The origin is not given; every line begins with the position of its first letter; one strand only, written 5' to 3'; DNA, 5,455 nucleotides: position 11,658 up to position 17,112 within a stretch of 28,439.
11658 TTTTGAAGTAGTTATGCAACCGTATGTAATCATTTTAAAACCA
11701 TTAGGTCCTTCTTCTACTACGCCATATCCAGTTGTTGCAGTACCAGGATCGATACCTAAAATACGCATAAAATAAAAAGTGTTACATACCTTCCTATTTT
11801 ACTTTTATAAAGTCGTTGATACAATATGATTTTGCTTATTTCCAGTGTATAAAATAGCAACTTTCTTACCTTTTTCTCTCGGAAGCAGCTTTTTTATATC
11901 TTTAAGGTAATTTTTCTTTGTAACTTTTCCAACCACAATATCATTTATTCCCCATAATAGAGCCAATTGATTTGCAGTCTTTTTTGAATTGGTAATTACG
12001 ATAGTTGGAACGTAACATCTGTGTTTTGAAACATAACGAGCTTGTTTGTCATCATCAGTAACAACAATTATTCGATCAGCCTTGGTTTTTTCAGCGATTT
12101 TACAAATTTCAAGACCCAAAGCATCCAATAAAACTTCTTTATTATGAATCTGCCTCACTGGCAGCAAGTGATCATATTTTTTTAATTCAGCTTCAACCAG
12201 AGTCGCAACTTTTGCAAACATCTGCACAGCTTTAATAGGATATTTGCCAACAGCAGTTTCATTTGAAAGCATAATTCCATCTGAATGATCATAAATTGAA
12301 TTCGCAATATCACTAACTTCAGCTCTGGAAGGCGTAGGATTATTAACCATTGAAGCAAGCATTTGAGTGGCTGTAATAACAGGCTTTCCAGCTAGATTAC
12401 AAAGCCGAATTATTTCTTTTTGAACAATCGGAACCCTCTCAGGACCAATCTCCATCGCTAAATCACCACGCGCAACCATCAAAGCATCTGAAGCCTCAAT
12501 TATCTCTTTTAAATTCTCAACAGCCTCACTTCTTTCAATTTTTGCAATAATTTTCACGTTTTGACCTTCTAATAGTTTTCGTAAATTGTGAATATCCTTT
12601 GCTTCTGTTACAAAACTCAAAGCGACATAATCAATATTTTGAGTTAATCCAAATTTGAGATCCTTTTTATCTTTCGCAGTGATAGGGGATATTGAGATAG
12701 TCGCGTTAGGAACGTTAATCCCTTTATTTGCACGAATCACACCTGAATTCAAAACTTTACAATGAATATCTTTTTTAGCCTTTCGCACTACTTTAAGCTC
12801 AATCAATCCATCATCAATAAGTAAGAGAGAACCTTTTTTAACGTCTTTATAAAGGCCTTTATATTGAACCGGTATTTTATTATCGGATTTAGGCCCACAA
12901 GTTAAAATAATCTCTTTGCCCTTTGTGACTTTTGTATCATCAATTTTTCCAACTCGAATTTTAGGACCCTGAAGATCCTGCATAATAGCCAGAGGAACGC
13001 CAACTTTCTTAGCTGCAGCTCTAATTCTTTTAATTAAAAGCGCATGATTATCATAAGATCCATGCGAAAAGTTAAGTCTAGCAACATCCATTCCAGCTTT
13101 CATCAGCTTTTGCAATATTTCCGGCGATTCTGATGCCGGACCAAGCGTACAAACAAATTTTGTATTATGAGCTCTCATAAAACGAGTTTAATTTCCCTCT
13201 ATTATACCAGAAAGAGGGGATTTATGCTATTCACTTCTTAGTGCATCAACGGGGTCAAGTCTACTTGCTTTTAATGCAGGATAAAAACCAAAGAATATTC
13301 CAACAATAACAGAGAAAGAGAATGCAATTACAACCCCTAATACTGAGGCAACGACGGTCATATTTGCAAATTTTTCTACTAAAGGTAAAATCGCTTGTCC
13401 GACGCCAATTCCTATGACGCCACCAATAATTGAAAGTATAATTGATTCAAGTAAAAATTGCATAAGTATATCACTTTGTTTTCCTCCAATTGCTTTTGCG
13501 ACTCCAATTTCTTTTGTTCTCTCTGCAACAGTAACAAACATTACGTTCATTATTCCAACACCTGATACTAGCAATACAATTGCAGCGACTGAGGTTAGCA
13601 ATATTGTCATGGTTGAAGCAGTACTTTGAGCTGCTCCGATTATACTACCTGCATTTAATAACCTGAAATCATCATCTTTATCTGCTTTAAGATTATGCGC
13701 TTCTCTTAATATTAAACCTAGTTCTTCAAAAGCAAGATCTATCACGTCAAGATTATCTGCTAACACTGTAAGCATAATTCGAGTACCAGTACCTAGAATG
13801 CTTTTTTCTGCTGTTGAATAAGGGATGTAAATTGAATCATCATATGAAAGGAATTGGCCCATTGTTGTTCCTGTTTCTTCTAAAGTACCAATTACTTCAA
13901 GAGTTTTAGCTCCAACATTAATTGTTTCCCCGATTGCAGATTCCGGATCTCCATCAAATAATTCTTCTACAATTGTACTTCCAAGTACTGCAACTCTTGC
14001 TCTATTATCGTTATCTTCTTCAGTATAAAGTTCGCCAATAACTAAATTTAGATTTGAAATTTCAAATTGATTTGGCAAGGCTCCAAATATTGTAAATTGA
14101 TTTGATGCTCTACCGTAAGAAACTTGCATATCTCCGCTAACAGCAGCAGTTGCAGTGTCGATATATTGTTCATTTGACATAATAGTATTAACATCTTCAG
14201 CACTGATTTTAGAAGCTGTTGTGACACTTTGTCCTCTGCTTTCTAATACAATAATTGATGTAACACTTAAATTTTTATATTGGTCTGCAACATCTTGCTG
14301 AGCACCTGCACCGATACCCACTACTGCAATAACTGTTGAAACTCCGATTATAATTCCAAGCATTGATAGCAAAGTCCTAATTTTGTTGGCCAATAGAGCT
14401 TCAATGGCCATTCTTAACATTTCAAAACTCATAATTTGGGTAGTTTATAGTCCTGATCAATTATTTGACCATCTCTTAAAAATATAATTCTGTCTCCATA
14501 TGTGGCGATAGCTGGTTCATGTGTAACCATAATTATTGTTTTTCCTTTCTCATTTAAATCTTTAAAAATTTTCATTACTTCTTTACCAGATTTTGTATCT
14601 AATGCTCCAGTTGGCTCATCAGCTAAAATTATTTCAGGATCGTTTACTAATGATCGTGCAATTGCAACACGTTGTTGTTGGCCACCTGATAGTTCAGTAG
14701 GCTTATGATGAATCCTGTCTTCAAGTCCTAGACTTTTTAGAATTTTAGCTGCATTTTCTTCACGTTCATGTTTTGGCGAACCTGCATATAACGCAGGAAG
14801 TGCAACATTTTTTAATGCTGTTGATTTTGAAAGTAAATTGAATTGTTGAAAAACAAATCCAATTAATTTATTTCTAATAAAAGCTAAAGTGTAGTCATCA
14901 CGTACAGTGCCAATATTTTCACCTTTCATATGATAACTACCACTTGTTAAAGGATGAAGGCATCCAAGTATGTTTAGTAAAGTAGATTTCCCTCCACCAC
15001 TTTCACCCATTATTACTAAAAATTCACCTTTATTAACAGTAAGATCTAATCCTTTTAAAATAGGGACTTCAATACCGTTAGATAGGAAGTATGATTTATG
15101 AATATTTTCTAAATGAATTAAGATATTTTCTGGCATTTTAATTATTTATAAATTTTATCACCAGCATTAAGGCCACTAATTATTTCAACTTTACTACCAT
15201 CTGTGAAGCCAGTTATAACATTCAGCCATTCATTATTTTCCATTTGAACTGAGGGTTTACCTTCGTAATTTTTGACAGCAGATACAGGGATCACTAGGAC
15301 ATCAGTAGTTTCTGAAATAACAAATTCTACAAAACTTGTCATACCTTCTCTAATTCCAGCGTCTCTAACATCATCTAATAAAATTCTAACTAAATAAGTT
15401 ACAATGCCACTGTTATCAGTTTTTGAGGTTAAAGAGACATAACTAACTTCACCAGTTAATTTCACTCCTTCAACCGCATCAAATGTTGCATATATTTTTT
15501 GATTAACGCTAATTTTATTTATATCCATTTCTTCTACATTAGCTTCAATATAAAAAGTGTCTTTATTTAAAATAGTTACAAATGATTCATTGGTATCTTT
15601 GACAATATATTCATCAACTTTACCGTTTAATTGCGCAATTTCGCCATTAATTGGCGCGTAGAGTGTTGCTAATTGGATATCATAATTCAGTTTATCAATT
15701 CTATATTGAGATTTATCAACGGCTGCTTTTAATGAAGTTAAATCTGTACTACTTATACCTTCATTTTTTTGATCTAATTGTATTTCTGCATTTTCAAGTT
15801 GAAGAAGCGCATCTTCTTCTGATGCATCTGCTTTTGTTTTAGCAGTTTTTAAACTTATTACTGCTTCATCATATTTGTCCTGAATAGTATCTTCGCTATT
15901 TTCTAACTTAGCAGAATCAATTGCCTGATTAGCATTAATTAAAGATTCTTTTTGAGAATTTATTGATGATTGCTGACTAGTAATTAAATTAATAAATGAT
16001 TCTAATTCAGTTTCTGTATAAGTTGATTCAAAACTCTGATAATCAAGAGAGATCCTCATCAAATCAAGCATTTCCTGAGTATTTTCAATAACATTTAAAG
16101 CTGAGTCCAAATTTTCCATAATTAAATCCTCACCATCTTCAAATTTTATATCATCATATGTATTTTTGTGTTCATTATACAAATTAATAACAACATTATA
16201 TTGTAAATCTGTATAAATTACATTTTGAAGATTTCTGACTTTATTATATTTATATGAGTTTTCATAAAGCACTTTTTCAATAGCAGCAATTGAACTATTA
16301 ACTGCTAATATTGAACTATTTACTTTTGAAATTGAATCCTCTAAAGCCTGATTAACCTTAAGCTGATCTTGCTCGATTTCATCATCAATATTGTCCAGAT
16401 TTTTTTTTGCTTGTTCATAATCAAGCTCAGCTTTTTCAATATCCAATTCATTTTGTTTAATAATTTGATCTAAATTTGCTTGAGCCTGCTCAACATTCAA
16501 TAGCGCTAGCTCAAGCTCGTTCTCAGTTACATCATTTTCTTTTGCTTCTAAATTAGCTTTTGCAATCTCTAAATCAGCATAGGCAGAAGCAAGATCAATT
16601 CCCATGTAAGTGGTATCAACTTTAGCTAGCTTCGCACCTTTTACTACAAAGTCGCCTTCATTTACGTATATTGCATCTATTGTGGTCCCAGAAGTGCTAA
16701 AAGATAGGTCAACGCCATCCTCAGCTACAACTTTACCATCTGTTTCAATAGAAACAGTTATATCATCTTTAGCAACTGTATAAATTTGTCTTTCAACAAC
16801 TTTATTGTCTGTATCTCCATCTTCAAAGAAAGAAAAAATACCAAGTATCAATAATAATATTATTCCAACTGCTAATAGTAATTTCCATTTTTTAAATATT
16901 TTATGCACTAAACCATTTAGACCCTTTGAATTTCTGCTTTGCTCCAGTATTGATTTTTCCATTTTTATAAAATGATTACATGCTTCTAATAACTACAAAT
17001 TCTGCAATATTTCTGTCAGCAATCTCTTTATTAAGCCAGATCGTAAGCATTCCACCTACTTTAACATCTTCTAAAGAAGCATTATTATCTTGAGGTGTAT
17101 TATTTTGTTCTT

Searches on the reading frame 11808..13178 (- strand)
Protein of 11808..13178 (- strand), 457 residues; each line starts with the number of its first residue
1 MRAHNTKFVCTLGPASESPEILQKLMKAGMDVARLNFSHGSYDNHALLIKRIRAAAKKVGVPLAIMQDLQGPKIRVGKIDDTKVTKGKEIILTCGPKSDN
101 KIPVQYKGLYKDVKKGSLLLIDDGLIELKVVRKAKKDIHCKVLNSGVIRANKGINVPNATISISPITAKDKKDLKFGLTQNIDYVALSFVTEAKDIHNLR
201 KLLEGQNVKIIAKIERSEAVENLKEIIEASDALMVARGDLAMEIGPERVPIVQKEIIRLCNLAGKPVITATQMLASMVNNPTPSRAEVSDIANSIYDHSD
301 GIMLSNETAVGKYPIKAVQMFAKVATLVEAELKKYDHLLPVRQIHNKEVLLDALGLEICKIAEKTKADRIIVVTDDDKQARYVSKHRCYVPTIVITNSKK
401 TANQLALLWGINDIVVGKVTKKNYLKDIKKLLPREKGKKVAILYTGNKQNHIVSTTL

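Call 5: search_protein_families(library=pfam, proteins=[window:11808-13178:-], max_evalue=1)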
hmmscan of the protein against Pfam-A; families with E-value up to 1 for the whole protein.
window:11808-13178:- (457 aa): 4 families
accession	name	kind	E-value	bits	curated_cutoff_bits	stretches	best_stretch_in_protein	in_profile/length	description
PF00224.27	PK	-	4.1e-116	388.1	30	1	4-318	2-328/328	Pyruvate kinase, barrel domain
PF02887.21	PK_C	-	8.9e-13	48.8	28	1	356-426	5-76/114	Pyruvate kinase, alpha/beta domain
PF03328.21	HpcH_HpaI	-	7.1e-05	22.6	25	1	172-288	76-205/221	HpcH/HpaI aldolase/citrate lyase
PF04760.21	IF2_N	-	0.03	14.5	25.3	0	18-33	17-32/53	Translation initiation factor IF-2, N-terminal region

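Call 6: search_protein_families(library=ncbifam, proteins=[window:11808-13178:-], max_evalue=0.01)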
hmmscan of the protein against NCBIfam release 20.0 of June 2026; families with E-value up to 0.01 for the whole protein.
window:11808-13178:- (457 aa): 8 families
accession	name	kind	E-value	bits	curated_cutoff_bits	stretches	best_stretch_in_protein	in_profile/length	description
TIGR01064.1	pyruv_kin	equivalog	1.6e-154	514.9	306.4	1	4-432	1-441/476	pyruvate kinase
NF004978.0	PRK06354.1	subfamily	6.5e-154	513.6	462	1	4-421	8-432/590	pyruvate kinase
NF004491.0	PRK05826.1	subfamily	4.7e-149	496.9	432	1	2-434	3-444/477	pyruvate kinase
NF004886.0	PRK06247.1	subfamily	7.3e-138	460.2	623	1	3-425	4-428/476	pyruvate kinase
NF006664.0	PRK09206.1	equivalog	1e-119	400.2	686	1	5-426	3-430/470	pyruvate kinase PykF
NF005234.0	PRK06739.1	equivalog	1.1e-85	287.7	564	1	9-331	6-331/352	pyruvate kinase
NF011314.0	PRK14725.1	equivalog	5.2e-66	223.2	642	2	102-346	362-611/614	pyruvate kinase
NF038242.1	RipC_Ccl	equivalog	0.0019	17.8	375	1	165-264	67-177/268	itaconate degradation C-C-lyase RipC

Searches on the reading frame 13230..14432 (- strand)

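Call 5: search_protein_families(library=pfam, proteins=[window:13230-14432:-], max_evalue=1)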
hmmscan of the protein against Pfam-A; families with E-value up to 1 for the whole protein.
window:13230-14432:- (401 aa): 2 families
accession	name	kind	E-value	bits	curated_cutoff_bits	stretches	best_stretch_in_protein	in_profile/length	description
PF12704.14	MacB_PCD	-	5e-36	125.4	27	1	20-227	1-193/207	MacB-like periplasmic core domain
PF02687.27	FtsX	-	2.9e-18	66.5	25.5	1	281-394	2-120/120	FtsX-like permease C-terminal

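Call 6: search_protein_families(library=ncbifam, proteins=[window:13230-14432:-], max_evalue=0.01)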
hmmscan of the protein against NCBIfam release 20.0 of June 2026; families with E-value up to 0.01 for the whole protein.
window:13230-14432:- (401 aa): 7 families
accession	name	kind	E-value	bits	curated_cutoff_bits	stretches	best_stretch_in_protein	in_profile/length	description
NF007826.0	PRK10535.1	equivalog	5.5e-67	226.5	966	1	4-400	256-647/648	macrolide ABC transporter ATP-binding protein/permease MacB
TIGR03434.1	ADOP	subfamily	1.9e-37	128.8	622.3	1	59-400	55-401/803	ADOP family duplicated permease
TIGR02212.1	lolCE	equivalog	2e-08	33.6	362.45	1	275-401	269-411/411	lipoprotein-releasing ABC transporter permease subunit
NF008076.0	PRK10814.1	exception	0.0001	21.4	473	1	262-401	254-399/399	lipoprotein-releasing ABC transporter permease subunit LolC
TIGR00439.2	FtsX_Gneg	equivalog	0.00017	20.9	255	1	271-377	169-269/292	permease-like cell division protein FtsX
NF038347.1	FtsX_Gpos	exception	0.0017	17.8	225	1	274-359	166-251/296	permease-like cell division protein FtsX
NF038346.1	FtsX_actino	exception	0.0045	16.4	250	1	274-357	178-262/308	permease-like cell division protein FtsX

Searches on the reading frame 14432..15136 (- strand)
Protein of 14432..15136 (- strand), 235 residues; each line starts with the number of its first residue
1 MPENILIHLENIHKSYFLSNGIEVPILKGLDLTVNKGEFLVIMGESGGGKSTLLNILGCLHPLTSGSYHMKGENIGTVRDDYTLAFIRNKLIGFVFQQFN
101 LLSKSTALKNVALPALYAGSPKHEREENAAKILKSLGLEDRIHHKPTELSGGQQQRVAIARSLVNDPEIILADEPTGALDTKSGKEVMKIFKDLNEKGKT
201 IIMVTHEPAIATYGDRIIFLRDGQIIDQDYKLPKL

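Call 5: search_protein_families(library=pfam, proteins=[window:14432-15136:-], max_evalue=1)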
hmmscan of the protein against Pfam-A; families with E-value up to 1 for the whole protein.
window:14432-15136:- (235 aa): 14 families
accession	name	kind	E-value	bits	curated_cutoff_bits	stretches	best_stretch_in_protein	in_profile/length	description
PF00005.33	ABC_tran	-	3.7e-32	112.2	25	1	27-176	1-136/137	ABC transporter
PF13304.12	AAA_21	-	1.9e-05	25.3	27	1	146-210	235-302/304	AAA domain, putative AbiEii toxin, Type IV TA system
PF02463.25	SMC_N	-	0.00064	19.7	40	1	38-217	25-208/220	RecF/RecN/SMC N terminal domain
PF03193.22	RsgA_GTPase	-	0.0019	18.5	30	1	36-57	105-126/174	RsgA GTPase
PF13401.12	AAA_22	-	0.0054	17.5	27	1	38-74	6-33/130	AAA domain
PF13555.12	AAA_29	-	0.01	16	27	1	33-54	18-39/61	P-loop containing region of AAA domain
PF25199.1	nSTAND_NTPase5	-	0.043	14.1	34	0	33-55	37-59/145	Novel STAND NTPase 5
PF20720.3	nSTAND3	-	0.058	13.5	27.2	1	35-57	15-37/155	Novel STAND NTPase 3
PF13476.12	AAA_23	-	0.14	13.2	27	1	30-86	13-67/201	AAA domain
PF13191.12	AAA_16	-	0.16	12.9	32.6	1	36-57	21-44/167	AAA ATPase domain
PF13558.12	SbcC_Walker_B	-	0.16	12.7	27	0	164-192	61-89/90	SbcC/RAD50-like, Walker B motif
PF03266.21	NTPase_1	-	0.19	12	23.9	0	158-216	87-143/168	NTPase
PF20703.3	nSTAND1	-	0.19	11.8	27.1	1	34-55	30-51/379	Novel STAND NTPase 1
PF13481.12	AAA_25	-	0.25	11.4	27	1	34-54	30-50/195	AAA domain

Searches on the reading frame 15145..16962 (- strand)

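Call 5: search_protein_families(library=pfam, proteins=[window:15145-16962:-], max_evalue=1)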
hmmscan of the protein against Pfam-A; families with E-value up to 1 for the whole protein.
window:15145-16962:- (606 aa): 4 families
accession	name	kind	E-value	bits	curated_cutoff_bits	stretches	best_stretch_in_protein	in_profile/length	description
PF16576.10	HlyD_D23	-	1.9e-11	44.1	30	2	430-531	107-203/214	Barrel-sandwich domain of CusB or HlyD membrane-fusion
PF13437.12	HlyD_3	-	3.5e-10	41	22.2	1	433-531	1-95/106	HlyD family secretion protein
PF00401.25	ATP-synt_DE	-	0.02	15.5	24.6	1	172-211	2-40/47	ATP synthase, Delta/Epsilon chain, long alpha-helix domain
PF02321.23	OEP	-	0.049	13.9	22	0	147-207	81-141/187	Outer membrane efflux protein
